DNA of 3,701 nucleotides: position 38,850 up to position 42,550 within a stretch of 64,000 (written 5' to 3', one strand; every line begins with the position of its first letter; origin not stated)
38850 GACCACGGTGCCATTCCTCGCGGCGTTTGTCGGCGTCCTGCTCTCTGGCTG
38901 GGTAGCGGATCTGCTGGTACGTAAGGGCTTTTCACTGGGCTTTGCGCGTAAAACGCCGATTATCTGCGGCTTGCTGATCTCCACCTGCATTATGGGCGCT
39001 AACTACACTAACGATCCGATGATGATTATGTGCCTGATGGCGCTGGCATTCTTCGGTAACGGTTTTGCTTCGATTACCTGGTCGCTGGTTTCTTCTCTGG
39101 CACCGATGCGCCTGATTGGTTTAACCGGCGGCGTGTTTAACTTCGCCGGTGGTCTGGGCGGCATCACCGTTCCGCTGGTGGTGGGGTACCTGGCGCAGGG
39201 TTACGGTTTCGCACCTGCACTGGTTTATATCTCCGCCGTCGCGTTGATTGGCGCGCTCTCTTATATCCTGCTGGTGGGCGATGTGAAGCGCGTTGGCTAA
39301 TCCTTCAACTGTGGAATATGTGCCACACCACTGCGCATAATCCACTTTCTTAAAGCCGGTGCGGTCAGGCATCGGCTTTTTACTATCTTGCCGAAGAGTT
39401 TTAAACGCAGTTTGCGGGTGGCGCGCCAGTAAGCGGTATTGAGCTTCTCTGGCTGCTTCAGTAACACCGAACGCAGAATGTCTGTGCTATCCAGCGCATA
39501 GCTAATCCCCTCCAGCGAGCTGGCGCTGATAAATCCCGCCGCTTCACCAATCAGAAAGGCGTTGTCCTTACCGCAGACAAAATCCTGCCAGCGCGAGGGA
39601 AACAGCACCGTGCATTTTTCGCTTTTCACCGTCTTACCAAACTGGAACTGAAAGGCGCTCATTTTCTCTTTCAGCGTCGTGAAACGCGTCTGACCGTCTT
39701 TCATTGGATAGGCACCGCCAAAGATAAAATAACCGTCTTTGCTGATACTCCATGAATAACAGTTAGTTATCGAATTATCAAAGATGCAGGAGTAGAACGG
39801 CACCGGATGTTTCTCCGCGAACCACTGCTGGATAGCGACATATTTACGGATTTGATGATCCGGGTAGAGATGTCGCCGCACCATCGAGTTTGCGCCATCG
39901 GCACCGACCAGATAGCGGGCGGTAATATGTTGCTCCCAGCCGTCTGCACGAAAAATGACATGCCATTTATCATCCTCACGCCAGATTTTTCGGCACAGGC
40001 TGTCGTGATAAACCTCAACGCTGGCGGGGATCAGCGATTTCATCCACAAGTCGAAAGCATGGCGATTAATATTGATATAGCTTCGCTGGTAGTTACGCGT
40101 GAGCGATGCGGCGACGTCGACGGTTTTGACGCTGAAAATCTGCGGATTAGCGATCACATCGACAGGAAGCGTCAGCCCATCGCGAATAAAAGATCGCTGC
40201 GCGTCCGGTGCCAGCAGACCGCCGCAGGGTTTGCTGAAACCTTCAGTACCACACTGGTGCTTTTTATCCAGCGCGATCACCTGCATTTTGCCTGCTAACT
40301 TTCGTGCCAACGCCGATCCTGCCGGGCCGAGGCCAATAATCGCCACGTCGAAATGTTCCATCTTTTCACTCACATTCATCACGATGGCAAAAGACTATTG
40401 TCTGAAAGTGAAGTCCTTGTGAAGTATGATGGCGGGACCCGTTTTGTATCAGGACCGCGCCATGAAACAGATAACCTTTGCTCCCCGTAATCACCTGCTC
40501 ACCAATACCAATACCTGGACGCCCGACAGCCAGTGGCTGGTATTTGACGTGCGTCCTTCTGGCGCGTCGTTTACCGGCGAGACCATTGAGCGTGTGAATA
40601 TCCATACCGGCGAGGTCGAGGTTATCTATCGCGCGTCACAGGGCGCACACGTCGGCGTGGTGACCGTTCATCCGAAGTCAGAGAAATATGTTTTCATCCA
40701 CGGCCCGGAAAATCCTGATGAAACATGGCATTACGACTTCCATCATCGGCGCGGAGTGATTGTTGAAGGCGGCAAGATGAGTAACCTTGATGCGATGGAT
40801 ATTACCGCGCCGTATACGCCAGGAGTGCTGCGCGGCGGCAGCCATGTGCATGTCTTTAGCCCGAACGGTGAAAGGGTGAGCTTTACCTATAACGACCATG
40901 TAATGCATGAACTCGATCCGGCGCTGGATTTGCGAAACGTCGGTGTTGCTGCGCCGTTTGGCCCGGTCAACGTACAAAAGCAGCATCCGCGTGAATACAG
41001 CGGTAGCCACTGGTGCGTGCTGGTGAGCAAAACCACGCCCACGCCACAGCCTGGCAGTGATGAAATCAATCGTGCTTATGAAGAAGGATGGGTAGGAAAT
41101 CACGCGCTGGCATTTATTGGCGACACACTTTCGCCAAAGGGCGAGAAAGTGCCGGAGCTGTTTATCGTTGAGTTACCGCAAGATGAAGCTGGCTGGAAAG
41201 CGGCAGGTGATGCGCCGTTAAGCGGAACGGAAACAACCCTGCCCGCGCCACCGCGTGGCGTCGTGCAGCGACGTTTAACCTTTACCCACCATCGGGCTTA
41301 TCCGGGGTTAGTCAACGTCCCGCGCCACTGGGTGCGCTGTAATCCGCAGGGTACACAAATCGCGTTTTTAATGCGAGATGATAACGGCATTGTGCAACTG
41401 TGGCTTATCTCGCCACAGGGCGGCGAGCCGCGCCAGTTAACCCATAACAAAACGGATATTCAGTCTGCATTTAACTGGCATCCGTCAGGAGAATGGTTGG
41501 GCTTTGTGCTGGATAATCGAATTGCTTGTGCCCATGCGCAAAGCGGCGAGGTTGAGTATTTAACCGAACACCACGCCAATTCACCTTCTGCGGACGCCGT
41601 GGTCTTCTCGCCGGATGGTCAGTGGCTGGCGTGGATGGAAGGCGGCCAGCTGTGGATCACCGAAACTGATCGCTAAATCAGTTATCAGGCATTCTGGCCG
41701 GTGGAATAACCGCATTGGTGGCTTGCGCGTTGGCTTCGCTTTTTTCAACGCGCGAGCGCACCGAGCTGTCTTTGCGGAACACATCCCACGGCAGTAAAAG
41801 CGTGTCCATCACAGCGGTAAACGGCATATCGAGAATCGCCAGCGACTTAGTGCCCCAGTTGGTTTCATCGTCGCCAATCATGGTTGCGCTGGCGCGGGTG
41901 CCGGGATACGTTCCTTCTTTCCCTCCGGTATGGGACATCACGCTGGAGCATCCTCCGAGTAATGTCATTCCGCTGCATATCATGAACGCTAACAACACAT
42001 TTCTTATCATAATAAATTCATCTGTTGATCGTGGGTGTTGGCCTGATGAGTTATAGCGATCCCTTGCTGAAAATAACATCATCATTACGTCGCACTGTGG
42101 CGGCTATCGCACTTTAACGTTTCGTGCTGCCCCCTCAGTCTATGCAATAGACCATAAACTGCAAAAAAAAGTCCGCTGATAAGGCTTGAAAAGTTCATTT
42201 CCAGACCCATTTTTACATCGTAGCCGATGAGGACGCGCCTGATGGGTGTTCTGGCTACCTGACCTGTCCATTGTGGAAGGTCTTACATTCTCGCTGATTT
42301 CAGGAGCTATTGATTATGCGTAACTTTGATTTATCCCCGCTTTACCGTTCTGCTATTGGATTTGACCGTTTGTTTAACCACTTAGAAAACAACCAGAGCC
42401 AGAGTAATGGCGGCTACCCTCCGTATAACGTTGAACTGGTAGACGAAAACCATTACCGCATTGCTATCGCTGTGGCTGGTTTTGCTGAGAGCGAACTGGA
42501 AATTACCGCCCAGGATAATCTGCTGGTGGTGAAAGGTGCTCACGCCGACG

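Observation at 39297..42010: cbrA-yidR-yidQ: FAD oxidoreductase, beta-propeller-like protein and lipoprotein of unknown role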

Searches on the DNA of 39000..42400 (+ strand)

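Call 3: search_dna_similar(query=window:39000-42400:+, collection=ecoli_genomes, mode=near, max_rows=8)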
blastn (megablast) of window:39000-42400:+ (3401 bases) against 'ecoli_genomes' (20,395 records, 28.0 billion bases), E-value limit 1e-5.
Records with a match: 5426; places in all: 5542; records where one place covers at least 80% of the query: 5415.
Genomes with a match: 5422 of 5426; with a place that covers at least 80% of the query: 5415. Places per genome that has any: lowest 1, median 1, highest 3. On chromosomes: 5538 places; on plasmids: 4.
Best place of each record, by identity: >=99% 1099; 95-99% 4323; 90-95% 4.
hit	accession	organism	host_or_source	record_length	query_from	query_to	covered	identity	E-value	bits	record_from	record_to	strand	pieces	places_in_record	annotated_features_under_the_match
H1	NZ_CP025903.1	Escherichia coli strain 300709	Homo sapiens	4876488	1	3401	100%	100.0%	0e+0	6281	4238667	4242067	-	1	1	yidR: DUF3748 domain-containing protein | cbrA: colicin M resistance lipid reductase CbrA | yidQ: YceK/YidQ family lipoprotein | dgoT: MFS transporter | ibpA: small heat shock chaperone IbpA | and 1 other names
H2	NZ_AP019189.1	Escherichia coli strain M217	Homo sapiens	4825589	1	3401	100%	100.0%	0e+0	6281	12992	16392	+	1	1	yidR: DUF3748 domain-containing protein | cbrA: colicin M resistance lipid reductase CbrA | yidQ: YceK/YidQ family lipoprotein | dgoT: MFS transporter | ibpA: small heat shock chaperone IbpA | and 1 other names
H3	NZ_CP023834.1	Escherichia coli strain 4/2-1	Homo sapiens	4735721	1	3401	100%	100.0%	0e+0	6281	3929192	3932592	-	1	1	yidR: DUF3748 domain-containing protein | cbrA: colicin M resistance lipid reductase CbrA | yidQ: YceK/YidQ family lipoprotein | dgoT: MFS transporter | ibpA: small heat shock chaperone IbpA | and 1 other names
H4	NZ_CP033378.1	Escherichia coli strain L73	goose anus swab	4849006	1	3401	100%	100.0%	0e+0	6281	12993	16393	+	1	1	yidR: DUF3748 domain-containing protein | cbrA: colicin M resistance lipid reductase CbrA | yidQ: YceK/YidQ family lipoprotein | dgoT: MFS transporter | ibpA: small heat shock chaperone IbpA | and 1 other names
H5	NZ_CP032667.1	Escherichia coli str. K-12 substr. MG1655 strain K-12 ...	Laboratory strain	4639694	1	3401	100%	100.0%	0e+0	6281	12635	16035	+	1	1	yidR: DUF3748 domain-containing protein | cbrA: colicin M resistance lipid reductase CbrA | yidQ: YceK/YidQ family lipoprotein | dgoT: MFS transporter | ibpA: small heat shock chaperone IbpA | and 1 other names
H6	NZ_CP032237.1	Escherichia coli strain ECCWS199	chicken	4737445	1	3401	100%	100.0%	0e+0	6281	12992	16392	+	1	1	yidR: DUF3748 domain-containing protein | cbrA: colicin M resistance lipid reductase CbrA | yidQ: YceK/YidQ family lipoprotein | dgoT: MFS transporter | ibpA: small heat shock chaperone IbpA | and 1 other names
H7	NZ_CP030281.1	Escherichia coli strain E308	Broiler chicken farm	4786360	1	3401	100%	100.0%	0e+0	6281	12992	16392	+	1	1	yidR: DUF3748 domain-containing protein | cbrA: colicin M resistance lipid reductase CbrA | yidQ: YceK/YidQ family lipoprotein | dgoT: MFS transporter | ibpA: small heat shock chaperone IbpA | and 1 other names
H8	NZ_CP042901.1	Escherichia coli strain CFSAN061762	missing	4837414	1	3401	100%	100.0%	0e+0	6281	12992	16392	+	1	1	yidR: YidR family protein | cbrA: colicin M resistance lipid reductase CbrA | yidQ: YceK/YidQ family lipoprotein | dgoT: MFS transporter | ibpA: small heat shock chaperone IbpA | and 1 other names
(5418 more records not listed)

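Call 7: get_annotated_region(hit=H5, flank=4000)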
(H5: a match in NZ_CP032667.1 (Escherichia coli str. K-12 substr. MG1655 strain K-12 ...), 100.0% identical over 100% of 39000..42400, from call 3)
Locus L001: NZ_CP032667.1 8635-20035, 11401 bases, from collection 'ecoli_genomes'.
description: Escherichia coli str. K-12 substr. MG1655 strain K-12 chromosome, complete genome
organism: Escherichia coli str. K-12 substr. MG1655 strain K-12 substr. MG1655 (NCBI taxid 511145)
replicon: chromosome; assembly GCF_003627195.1
host: -; source: Laboratory strain; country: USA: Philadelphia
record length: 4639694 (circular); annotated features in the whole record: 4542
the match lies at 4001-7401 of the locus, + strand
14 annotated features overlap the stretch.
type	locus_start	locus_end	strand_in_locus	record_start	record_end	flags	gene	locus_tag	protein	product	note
CDS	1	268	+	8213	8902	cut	dgoR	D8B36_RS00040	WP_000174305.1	D-galactonate utilization transcriptional regulator DgoR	-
CDS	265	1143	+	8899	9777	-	dgoK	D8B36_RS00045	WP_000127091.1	2-dehydro-3-deoxygalactonokinase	-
CDS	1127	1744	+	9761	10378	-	dgoA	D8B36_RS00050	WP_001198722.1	2-dehydro-3-deoxy-6-phosphogalactonate aldolase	-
CDS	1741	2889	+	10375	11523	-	dgoD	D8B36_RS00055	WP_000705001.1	galactonate dehydratase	-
CDS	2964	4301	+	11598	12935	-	dgoT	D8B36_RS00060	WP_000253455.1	MFS transporter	-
CDS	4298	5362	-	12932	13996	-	cbrA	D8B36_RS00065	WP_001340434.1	colicin M resistance lipid reductase CbrA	-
CDS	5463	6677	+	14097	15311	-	yidR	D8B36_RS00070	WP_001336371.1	DUF3748 domain-containing protein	-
CDS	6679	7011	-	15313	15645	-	yidQ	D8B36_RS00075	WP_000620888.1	YceK/YidQ family lipoprotein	-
sequence_feature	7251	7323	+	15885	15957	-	-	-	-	-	ROSE (Repression Of Heat Shock gene Expression) occurs in the 5'-region of heat shock genes and acts as an RNA ...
CDS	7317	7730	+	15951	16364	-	ibpA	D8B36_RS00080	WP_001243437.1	small heat shock chaperone IbpA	-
CDS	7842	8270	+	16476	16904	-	ibpB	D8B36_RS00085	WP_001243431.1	small heat shock chaperone IbpB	-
CDS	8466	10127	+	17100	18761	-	yidE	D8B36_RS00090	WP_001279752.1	putative transporter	-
CDS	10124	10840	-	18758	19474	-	yidP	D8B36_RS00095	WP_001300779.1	GntR family transcriptional regulator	-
CDS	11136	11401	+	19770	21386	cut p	-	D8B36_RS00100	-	PTS sugar transporter subunit IIB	internal stop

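Call 94: search_rna_families(source=L030, start=9700, end=10200, threshold=evalue, max_evalue=10)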
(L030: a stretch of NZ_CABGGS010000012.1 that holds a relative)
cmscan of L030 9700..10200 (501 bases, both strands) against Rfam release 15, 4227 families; matches with E-value up to 10: 0.
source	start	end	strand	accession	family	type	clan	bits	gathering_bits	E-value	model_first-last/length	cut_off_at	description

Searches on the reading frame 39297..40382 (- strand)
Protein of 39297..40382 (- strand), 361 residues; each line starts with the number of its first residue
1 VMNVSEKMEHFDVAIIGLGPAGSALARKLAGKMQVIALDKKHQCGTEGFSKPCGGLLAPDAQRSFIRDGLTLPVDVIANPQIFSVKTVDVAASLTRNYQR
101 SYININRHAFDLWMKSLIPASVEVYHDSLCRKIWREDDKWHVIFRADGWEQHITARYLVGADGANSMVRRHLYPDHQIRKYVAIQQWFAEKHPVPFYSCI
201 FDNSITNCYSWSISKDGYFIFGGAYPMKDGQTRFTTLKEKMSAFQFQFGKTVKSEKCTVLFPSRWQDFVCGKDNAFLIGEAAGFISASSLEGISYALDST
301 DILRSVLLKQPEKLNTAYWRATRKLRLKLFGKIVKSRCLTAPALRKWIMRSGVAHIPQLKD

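Call 4: search_protein_families(proteins=[window:39297-40382:-], library=ncbifam, max_evalue=0.01)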
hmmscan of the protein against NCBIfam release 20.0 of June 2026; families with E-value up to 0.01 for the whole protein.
window:39297-40382:- (361 aa): 54 families (the best 25 are shown)
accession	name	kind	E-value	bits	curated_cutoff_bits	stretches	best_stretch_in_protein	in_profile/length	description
NF008519.0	PRK11445.1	equivalog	1.4e-206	685.7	303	1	8-361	1-354/355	FAD-binding protein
TIGR02032.1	GG-red-SF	subfamily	6.6e-33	114.7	158.8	1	11-301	1-291/297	geranylgeranyl reductase family protein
TIGR02023.1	BchP-ChlP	subfamily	6.2e-21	74.8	343.3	1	12-333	2-324/388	geranylgeranyl diphosphate reductase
NF004829.0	PRK06183.1-3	subfamily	2.5e-12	46.3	390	2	144-187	153-194/520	bifunctional 3-(3-hydroxy-phenyl)propionate/3-hydroxycinnamic acid hydroxylase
TIGR01988.1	Ubi-OHases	subfamily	3.5e-08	32.7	224.65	1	125-181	127-180/387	ubiquinone biosynthesis hydroxylase, UbiH/UbiF/VisC/COQ6 family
TIGR02028.1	ChlP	equivalog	3.7e-08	32.5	505.3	1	13-332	3-329/398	geranylgeranyl reductase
NF004832.0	PRK06184.1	subfamily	4.1e-08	32.4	476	1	130-172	135-177/506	hypothetical protein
NF004831.0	PRK06183.1-5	equivalog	6.1e-08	31.5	546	1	132-172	136-177/568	bifunctional 3-(3-hydroxy-phenyl)propionate/3-hydroxycinnamic acid hydroxylase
NF038171.1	maturase_LodB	equivalog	1.8e-07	30.6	400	1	89-188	82-184/361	lysine-epsilon-oxidase maturase LodB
NF004780.0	PRK06126.1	subfamily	4.3e-07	28.6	445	1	137-172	158-195/552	hypothetical protein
NF049967.1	QhpG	equivalog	7.5e-07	28.4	240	1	13-192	1-165/423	flavin-dependent monooxygenase QhpG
NF006593.0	PRK09126.1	equivalog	9.9e-07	28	420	1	8-40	2-35/393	5-demethoxyubiquinol-8 5-hydroxylase UbiM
NF041080.1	DGGGPL_reductase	equivalog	1.1e-06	27.8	580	1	11-179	2-170/447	digeranylgeranylglycerophospholipid reductase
NF006091.0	PRK08243.1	subfamily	1.1e-06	27.7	351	1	136-182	133-178/393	4-hydroxybenzoate 3-monooxygenase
NF005720.0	PRK07538.1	subfamily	2.4e-06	26.7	400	1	138-193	137-194/418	hypothetical protein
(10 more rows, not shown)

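Call 19: search_solved_structures(query=window:39297-40361:-, max_evalue=0.001)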
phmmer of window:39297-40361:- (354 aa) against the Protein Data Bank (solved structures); distinct sequences matched with E-value up to 0.001: 1.
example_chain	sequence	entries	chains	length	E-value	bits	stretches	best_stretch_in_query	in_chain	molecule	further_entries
23lo_A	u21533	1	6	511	3.7e-05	26.1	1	5-165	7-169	flavin dependent Baeyer Villiger monooxygenase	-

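Call 23: profile_search(protein=window:39297-40361:-)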
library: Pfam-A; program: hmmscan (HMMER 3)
A. the first sequence (354 residues): domains with independent E <= 10: 11; with E <= 0.001: 2
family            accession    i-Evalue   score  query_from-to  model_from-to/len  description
FAD_binding_3     PF01494.25    1.1e-05    25.3     135-175       137-177/349  FAD binding domain
DAO               PF01266.30    0.00052    20.1       5-106         1-71/353  FAD dependent oxidoreductase
Pyr_redox_2       PF07992.20      0.002    18.0       4-159         1-111/291  Pyridine nucleotide-disulphide oxidoreductase
TrkA_N            PF02254.24      0.086    13.6       6-35          1-31/116  TrkA-N domain
DAO               PF01266.30       0.11    12.5     112-283       161-335/353  FAD dependent oxidoreductase
NAD_binding_8     PF13450.12       0.24    12.1       8-44          1-38/68  NAD(P)-binding Rossmann-like domain
Lycopene_cycl     PF05834.18       0.31    10.5       5-29          1-28/380  Lycopene cyclase protein
2-Hacid_dh_C      PF02826.25       0.38    10.5       5-36         38-70/178  D-isomer specific 2-hydroxyacid dehydrogenase, NAD binding domain
Lycopene_cycl     PF05834.18       0.39    10.2      79-161        65-145/380  Lycopene cyclase protein
FAD_binding_3     PF01494.25       0.58     9.8       4-34          2-33/349  FAD binding domain
HI0933_like       PF03486.20        3.1     7.6       5-38          2-36/244  HI0933-like protein Rossmann domain
